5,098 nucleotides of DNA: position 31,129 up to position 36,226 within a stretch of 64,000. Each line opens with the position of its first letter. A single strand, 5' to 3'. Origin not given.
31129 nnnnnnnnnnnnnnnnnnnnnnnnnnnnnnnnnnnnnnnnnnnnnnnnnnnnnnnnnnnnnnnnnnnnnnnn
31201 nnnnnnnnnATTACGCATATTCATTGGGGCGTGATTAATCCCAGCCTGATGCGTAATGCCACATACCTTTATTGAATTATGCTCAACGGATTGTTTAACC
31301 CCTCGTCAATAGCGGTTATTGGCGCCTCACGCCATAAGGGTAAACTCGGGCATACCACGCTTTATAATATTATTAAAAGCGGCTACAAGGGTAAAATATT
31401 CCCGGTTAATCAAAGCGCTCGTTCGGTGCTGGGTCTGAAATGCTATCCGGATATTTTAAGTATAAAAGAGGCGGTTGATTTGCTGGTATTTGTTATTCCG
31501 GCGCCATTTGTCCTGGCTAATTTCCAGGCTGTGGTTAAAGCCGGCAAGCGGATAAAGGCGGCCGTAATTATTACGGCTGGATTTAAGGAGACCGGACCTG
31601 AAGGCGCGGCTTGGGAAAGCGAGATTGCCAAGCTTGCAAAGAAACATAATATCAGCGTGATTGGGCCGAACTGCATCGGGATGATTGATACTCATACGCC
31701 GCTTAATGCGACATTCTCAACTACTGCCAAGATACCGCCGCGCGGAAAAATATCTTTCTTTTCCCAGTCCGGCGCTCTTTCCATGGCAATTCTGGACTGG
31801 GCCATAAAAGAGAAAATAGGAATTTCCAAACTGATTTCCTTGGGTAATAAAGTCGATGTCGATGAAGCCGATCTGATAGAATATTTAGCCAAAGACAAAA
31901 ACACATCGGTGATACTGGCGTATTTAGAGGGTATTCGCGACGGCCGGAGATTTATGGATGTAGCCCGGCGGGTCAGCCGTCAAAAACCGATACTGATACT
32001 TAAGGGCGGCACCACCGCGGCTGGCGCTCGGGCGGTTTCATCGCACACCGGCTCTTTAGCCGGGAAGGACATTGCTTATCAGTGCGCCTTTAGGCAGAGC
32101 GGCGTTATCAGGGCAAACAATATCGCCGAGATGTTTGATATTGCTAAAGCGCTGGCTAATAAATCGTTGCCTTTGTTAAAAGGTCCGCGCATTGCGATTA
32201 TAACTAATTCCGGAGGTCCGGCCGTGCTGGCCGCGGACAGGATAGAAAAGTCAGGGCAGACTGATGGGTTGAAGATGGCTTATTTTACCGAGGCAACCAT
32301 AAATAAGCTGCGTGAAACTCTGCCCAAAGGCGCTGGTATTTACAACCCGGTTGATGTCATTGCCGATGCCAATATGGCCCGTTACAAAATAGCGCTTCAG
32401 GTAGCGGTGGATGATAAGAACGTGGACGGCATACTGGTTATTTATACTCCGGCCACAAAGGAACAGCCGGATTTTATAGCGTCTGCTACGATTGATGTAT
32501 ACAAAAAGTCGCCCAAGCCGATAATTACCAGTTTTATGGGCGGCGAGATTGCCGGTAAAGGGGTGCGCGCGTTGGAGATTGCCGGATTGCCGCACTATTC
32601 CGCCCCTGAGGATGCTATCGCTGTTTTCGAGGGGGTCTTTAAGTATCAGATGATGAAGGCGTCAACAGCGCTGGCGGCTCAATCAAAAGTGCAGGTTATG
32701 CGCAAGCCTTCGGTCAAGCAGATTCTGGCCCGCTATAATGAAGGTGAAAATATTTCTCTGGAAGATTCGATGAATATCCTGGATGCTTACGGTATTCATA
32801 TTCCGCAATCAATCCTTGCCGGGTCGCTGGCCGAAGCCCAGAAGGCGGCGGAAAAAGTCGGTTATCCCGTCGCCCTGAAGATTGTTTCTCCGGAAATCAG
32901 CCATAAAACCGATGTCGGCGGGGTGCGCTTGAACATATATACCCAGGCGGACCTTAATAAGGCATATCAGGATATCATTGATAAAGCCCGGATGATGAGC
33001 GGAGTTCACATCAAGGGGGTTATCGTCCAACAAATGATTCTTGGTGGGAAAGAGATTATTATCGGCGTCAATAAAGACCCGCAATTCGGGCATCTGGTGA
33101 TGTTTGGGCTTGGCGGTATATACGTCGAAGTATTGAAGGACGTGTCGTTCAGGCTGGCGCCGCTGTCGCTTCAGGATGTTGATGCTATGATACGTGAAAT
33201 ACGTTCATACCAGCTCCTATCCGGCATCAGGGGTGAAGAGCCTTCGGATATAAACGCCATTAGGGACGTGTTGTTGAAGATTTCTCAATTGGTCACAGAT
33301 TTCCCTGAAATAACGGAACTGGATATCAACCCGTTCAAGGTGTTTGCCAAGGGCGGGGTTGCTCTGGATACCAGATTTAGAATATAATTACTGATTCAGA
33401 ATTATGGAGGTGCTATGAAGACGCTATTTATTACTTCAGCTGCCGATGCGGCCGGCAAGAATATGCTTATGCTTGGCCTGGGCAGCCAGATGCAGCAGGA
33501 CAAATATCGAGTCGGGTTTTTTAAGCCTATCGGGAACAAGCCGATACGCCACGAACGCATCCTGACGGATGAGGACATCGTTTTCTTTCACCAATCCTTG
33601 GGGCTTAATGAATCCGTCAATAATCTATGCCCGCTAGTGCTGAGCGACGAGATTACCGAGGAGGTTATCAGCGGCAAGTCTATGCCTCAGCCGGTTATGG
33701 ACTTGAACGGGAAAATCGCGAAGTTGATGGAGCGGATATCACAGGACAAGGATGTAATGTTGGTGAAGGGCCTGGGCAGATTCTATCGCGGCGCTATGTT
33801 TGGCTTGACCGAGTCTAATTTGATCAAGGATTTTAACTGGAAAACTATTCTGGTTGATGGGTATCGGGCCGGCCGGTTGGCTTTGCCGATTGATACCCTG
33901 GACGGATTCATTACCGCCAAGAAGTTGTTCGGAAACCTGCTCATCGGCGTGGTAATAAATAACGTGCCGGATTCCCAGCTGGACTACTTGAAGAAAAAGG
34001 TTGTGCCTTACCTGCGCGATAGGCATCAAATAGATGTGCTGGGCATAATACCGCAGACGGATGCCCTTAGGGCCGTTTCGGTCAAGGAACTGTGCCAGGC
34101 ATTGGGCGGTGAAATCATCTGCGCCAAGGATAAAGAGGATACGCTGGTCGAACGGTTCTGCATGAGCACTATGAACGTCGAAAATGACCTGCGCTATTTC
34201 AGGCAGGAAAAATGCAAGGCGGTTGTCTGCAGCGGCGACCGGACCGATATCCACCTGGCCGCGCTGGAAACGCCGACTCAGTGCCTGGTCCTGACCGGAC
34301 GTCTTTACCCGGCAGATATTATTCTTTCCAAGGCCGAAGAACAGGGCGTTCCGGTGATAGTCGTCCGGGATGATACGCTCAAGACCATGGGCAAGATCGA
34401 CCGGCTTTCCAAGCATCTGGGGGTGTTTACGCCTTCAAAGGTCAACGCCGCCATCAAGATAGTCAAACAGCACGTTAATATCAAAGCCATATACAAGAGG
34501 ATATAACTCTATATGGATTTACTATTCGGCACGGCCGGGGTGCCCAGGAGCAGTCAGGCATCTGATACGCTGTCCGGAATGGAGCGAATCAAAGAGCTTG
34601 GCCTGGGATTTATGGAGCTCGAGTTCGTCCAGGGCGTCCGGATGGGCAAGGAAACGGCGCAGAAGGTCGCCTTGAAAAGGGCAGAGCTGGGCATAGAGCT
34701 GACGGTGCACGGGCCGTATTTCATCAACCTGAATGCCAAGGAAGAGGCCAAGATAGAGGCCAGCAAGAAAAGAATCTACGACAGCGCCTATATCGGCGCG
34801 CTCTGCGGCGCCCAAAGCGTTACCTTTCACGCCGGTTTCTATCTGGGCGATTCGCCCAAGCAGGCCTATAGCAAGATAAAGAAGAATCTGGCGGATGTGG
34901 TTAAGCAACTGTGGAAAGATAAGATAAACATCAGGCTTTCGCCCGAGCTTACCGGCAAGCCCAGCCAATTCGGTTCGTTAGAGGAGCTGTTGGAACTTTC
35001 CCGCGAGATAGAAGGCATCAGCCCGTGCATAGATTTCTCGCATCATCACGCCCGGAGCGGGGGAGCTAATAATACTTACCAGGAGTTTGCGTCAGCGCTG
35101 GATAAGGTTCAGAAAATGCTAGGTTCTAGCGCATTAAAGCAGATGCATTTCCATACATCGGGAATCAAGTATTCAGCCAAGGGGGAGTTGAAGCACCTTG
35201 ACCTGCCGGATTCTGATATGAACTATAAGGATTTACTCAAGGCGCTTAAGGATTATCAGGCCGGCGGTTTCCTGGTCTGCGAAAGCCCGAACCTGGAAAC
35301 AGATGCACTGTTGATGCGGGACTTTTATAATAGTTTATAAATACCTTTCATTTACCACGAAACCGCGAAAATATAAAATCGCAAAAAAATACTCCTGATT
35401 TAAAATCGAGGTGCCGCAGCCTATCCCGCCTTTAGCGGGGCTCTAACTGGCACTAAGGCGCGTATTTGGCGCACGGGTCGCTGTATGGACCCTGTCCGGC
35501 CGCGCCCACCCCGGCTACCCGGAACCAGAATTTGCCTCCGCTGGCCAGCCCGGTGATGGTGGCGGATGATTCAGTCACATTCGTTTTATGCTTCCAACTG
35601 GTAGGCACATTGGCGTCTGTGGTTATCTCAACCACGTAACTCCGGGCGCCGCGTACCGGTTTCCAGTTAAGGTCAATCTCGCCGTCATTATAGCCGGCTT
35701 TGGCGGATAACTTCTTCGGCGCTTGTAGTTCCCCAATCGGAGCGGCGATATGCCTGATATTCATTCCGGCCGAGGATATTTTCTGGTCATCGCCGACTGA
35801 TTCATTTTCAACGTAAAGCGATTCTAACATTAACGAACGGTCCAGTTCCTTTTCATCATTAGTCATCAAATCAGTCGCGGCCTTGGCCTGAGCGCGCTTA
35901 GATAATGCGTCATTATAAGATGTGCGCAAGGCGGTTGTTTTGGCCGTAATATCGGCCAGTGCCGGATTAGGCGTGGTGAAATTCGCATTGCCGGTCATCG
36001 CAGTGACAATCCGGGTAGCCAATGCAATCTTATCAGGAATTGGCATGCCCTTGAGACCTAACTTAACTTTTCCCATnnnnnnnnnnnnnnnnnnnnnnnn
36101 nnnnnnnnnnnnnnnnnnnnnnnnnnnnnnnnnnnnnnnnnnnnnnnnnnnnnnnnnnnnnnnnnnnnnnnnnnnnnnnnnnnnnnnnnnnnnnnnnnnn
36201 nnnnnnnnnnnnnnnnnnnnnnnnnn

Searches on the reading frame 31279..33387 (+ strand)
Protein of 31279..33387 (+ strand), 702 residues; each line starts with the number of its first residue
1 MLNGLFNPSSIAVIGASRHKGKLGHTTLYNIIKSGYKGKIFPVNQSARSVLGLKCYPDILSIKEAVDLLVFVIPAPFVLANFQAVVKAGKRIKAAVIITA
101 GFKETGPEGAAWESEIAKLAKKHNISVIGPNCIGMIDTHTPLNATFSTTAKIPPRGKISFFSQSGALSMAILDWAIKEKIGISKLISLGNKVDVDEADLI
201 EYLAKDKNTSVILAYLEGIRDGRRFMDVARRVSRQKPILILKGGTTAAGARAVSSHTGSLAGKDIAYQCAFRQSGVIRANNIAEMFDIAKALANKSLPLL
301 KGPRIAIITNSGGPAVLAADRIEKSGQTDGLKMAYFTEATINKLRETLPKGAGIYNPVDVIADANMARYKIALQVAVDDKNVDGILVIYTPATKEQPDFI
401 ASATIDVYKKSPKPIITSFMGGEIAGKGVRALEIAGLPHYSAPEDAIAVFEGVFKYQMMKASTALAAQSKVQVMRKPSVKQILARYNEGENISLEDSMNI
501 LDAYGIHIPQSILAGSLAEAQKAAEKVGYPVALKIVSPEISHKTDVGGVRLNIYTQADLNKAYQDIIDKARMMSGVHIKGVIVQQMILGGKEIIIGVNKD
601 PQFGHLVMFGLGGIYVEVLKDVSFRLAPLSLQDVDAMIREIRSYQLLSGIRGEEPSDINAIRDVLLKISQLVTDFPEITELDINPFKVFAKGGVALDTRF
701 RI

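Call 35: search_protein_families(library=pfam, proteins=[window:31279-33387:+], max_evalue=0.0001)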
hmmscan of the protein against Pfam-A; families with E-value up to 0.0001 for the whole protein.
window:31279-33387:+ (702 aa): 4 families
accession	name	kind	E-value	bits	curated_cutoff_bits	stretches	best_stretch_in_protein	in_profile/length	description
PF13549.11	ATP-grasp_5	-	2.3e-80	269.5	27.6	1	492-702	10-221/221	ATP-grasp domain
PF13607.11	Succ_CoA_lig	-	4.7e-57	192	27.4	1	155-292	1-138/138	Succinyl-CoA ligase like flavodoxin domain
PF13380.12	CoA_binding_2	-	5.1e-20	72.5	22.8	1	10-136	2-114/116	CoA binding domain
PF02629.25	CoA_binding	-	3.9e-11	44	22.3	1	8-101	3-97/97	CoA binding domain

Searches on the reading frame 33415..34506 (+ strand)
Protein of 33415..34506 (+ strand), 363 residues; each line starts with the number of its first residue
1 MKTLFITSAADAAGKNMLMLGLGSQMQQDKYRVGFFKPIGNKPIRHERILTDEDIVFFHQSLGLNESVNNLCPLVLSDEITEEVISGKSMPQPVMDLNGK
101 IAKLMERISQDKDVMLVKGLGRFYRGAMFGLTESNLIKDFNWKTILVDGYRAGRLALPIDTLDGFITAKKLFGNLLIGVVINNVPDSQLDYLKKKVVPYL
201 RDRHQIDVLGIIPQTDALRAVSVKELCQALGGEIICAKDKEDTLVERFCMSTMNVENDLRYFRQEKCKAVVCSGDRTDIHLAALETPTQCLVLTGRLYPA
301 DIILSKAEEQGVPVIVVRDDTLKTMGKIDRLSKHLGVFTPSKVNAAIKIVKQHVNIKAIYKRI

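Call 35: search_protein_families(library=pfam, proteins=[window:33415-34506:+], max_evalue=0.0001)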
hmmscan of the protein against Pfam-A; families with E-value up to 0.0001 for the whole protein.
window:33415-34506:+ (363 aa): 2 families
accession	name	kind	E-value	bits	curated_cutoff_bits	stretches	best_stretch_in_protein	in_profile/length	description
PF07085.17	DRTGG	-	3.2e-26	91.7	25.2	1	225-330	1-104/105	DRTGG domain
PF13500.12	AAA_26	-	2.6e-18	67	27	1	2-220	1-196/198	AAA domain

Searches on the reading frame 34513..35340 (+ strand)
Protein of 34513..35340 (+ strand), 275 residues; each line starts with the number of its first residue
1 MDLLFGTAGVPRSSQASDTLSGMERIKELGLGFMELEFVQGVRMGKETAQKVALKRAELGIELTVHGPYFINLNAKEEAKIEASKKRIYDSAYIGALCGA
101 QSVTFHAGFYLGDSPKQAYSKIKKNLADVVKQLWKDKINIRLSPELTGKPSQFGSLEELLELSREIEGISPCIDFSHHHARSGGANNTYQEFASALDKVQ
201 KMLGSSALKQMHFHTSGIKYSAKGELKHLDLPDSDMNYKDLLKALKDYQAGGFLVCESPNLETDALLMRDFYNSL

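Call 35: search_protein_families(library=pfam, proteins=[window:34513-35340:+], max_evalue=0.0001)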
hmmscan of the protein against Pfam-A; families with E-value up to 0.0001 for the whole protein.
window:34513-35340:+ (275 aa): 1 family
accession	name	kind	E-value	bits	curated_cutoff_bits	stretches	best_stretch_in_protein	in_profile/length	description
PF01261.30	AP_endonuc_2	-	9.2e-31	107.9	31.1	1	24-262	2-236/249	Xylose isomerase-like TIM barrel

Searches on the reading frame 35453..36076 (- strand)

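Call 35: search_protein_families(library=pfam, proteins=[window:35453-36076:-], max_evalue=0.0001)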
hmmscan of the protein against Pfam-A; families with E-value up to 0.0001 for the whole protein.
window:35453-36076:- (207 aa): 1 family
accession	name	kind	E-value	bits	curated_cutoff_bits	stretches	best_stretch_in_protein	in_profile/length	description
PF00041.27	fn3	-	1.9e-07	31.6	25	1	119-201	2-80/84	Fibronectin type III domain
